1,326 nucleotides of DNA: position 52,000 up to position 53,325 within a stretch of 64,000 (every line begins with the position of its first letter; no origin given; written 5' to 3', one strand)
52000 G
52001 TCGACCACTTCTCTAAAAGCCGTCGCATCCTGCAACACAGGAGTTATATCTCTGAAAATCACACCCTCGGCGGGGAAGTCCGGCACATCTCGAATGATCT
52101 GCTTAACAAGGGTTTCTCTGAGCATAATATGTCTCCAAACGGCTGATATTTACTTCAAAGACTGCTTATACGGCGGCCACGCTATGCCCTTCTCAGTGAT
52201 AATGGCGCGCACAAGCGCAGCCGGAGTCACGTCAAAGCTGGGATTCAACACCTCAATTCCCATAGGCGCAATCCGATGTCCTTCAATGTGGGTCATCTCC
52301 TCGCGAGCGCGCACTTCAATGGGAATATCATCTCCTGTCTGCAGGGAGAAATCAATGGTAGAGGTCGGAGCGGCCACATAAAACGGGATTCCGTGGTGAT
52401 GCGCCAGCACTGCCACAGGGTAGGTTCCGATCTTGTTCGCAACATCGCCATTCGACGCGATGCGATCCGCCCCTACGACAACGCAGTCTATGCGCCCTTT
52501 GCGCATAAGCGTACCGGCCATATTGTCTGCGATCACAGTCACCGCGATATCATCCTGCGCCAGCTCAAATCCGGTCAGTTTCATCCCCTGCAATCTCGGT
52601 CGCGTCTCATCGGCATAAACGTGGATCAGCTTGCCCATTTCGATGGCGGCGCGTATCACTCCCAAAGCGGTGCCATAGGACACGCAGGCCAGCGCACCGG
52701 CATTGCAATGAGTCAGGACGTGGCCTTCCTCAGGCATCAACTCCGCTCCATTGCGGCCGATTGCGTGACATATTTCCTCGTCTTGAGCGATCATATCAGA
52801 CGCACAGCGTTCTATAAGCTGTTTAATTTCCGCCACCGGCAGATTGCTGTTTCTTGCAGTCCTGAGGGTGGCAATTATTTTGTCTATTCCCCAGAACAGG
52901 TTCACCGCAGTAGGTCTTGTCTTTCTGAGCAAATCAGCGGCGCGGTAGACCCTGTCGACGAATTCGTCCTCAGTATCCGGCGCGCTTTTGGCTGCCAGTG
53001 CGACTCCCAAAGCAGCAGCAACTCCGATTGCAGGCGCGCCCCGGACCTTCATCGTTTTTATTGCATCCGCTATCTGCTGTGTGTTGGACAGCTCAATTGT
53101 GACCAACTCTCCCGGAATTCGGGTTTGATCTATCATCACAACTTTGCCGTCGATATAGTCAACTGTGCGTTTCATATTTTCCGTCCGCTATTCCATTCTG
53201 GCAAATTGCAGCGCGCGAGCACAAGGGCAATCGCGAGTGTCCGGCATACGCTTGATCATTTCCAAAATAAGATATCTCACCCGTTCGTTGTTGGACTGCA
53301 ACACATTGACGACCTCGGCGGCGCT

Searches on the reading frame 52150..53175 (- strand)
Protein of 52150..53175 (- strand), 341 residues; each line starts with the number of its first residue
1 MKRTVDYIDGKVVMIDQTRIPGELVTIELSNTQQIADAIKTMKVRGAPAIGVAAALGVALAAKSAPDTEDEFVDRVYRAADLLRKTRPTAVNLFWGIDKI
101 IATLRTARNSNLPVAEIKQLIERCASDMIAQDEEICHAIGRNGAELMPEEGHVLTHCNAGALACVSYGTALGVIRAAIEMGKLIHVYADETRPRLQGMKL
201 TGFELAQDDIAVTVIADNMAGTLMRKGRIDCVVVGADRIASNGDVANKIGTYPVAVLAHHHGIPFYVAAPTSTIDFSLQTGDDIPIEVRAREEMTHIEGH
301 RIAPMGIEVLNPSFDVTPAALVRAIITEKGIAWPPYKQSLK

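Call 69: search_protein_families(library=pfam, proteins=[window:52150-53175:-], max_evalue=0.00001)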
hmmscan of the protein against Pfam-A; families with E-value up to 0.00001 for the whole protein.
window:52150-53175:- (341 aa): 1 family
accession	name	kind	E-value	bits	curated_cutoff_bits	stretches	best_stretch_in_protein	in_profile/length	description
PF01008.23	IF-2B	-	3.4e-89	299.2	22.4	1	43-332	1-278/280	Initiation factor 2 subunit family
